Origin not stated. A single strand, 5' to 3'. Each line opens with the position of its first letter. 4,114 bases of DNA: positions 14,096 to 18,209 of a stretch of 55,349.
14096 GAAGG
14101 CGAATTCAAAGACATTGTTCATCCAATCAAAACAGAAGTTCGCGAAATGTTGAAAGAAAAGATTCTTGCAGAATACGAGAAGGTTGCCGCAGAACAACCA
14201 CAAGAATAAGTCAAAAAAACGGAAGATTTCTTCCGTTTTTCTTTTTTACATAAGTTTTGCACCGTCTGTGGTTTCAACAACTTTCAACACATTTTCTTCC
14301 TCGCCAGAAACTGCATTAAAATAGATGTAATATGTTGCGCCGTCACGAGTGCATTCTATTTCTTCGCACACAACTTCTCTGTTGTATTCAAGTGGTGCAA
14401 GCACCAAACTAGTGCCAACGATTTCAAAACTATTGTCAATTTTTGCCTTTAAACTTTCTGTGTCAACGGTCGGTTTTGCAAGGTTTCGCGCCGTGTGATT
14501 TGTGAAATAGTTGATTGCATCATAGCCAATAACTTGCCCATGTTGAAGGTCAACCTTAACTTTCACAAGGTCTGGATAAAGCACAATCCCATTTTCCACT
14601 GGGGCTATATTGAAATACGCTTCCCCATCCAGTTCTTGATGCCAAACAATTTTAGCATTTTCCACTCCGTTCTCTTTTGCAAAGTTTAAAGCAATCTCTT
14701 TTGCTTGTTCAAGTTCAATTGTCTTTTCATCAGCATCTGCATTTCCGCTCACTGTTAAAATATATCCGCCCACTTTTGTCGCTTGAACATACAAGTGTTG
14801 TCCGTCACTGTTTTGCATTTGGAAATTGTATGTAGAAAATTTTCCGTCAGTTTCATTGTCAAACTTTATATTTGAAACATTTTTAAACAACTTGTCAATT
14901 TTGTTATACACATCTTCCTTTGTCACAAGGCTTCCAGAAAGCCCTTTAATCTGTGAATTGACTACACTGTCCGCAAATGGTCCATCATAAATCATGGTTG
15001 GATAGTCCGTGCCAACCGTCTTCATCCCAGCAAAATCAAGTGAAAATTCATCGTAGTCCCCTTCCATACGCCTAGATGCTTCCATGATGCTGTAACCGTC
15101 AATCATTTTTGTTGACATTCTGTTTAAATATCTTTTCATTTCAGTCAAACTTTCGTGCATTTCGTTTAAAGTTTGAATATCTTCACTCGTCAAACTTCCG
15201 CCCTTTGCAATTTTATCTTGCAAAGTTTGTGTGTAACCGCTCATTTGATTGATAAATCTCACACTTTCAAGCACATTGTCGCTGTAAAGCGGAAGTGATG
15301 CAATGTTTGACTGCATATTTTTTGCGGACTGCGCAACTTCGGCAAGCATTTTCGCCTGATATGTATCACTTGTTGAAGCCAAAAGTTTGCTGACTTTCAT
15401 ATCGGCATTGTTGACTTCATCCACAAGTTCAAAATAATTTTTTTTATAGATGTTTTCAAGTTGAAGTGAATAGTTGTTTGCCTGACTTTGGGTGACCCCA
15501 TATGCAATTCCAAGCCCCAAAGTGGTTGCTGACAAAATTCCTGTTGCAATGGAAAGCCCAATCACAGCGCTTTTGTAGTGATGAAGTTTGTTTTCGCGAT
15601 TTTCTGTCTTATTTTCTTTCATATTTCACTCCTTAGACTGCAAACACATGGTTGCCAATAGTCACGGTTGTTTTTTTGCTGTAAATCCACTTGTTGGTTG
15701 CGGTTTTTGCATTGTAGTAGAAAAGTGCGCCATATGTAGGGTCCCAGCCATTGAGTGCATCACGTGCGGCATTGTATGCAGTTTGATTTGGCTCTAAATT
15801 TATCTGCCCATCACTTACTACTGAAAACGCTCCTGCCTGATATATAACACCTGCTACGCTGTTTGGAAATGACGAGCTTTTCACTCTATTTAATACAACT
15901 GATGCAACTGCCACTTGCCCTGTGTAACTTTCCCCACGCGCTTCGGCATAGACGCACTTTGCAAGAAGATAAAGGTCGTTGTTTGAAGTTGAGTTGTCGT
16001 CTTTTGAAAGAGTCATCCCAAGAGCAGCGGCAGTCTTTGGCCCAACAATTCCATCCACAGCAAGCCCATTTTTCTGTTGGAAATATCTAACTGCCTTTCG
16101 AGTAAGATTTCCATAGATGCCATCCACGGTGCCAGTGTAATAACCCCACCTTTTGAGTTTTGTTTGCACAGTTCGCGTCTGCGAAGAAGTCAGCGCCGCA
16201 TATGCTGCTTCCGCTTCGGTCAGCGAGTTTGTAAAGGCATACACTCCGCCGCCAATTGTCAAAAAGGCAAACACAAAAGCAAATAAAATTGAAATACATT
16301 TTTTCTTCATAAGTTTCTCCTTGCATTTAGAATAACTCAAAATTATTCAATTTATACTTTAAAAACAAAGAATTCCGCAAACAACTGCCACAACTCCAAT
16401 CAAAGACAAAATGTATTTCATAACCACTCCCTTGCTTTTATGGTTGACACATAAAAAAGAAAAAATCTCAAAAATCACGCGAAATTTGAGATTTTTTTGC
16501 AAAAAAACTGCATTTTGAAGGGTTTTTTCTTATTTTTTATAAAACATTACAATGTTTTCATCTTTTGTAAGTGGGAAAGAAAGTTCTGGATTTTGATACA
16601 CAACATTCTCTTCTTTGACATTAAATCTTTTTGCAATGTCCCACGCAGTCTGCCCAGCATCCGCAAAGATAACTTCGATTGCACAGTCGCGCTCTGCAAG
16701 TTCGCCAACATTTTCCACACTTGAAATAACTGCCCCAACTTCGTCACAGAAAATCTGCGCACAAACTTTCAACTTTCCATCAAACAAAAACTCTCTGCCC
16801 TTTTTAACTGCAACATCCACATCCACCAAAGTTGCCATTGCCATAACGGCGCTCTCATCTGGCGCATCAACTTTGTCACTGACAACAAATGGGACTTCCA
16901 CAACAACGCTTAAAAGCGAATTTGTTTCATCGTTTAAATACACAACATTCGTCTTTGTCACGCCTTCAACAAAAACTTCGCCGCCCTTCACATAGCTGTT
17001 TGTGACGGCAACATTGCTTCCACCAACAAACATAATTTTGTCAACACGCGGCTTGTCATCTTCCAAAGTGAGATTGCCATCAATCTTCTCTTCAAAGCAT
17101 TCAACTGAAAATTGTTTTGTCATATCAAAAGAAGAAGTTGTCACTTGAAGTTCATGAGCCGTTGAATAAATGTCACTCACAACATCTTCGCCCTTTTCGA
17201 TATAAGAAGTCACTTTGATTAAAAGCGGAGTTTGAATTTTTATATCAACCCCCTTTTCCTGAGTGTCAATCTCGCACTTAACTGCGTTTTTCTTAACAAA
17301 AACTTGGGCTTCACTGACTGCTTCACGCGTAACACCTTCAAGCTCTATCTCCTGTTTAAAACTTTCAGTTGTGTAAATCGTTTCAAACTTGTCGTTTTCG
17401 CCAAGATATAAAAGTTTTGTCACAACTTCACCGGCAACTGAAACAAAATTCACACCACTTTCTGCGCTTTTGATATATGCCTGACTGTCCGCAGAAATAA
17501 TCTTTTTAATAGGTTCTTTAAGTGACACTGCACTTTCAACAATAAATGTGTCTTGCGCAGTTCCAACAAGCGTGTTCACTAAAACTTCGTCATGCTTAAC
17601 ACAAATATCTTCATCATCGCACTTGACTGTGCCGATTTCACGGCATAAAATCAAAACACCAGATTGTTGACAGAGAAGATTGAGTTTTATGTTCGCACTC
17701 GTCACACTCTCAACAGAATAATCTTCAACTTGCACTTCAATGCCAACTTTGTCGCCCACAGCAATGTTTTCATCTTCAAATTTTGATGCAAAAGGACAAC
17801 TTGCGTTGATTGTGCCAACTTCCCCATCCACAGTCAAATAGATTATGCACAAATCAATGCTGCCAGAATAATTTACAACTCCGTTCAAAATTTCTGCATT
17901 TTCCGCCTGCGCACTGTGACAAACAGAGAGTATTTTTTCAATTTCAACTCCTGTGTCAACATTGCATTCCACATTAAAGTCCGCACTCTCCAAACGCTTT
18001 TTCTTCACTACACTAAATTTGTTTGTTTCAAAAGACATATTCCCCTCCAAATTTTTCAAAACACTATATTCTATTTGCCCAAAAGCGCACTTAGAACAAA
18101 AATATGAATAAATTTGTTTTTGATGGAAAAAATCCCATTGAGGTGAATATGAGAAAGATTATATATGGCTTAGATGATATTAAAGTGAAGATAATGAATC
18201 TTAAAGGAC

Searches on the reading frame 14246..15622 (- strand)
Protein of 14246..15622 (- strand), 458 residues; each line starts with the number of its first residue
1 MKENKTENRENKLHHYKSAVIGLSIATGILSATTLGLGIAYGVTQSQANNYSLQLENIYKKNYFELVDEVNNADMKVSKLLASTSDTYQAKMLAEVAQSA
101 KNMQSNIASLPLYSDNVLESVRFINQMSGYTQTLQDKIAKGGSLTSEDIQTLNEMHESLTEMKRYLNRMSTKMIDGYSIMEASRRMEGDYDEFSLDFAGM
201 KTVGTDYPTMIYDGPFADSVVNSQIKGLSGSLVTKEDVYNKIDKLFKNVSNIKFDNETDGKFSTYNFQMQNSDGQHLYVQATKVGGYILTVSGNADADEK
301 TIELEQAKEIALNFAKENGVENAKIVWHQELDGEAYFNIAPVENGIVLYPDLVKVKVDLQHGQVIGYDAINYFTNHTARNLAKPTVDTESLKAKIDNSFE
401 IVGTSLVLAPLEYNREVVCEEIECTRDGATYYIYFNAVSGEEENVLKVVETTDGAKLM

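Call 75: search_protein_families(library=pfam, proteins=[window:14246-15622:-], max_evalue=0.001)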
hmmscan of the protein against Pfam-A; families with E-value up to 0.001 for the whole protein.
window:14246-15622:- (458 aa): 3 families
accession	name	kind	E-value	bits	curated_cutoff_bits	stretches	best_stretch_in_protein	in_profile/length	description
PF14620.12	YPEB_PepSY1-2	-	3.3e-39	135.4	31.7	1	197-381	5-194/195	YpeB sporulation, PepSY1 and PepSY2 domains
PF20769.2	YPEB_N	-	2.3e-24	86.3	27.3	1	47-176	1-130/136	YpeB N-terminal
PF03413.25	PepSY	-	0.00018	22.2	24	0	302-366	2-58/60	Peptidase propeptide and YPEB domain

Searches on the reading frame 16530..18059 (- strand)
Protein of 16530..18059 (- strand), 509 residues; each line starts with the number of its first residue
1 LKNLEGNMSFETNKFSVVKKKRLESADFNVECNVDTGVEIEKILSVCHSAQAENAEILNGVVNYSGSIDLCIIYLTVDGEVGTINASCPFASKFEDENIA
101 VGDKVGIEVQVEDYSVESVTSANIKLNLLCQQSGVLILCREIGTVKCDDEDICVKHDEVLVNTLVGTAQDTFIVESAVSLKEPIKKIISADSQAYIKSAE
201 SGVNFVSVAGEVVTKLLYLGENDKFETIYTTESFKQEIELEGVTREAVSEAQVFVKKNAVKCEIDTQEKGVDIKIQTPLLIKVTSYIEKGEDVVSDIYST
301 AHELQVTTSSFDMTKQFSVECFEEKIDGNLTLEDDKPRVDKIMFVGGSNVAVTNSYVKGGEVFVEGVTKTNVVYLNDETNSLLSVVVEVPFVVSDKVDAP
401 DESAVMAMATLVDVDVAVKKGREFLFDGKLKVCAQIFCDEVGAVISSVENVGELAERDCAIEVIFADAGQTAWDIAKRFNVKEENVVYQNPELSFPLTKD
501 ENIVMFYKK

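Call 75: search_protein_families(library=pfam, proteins=[window:16530-18059:-], max_evalue=0.001)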
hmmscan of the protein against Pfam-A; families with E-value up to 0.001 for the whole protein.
window:16530-18059:- (509 aa): 1 family
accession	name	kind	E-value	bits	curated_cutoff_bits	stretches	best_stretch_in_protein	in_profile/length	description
PF12673.12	SipL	-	1.8e-19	70.2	23.6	2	39-117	1-76/78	SipL, SPOCS domain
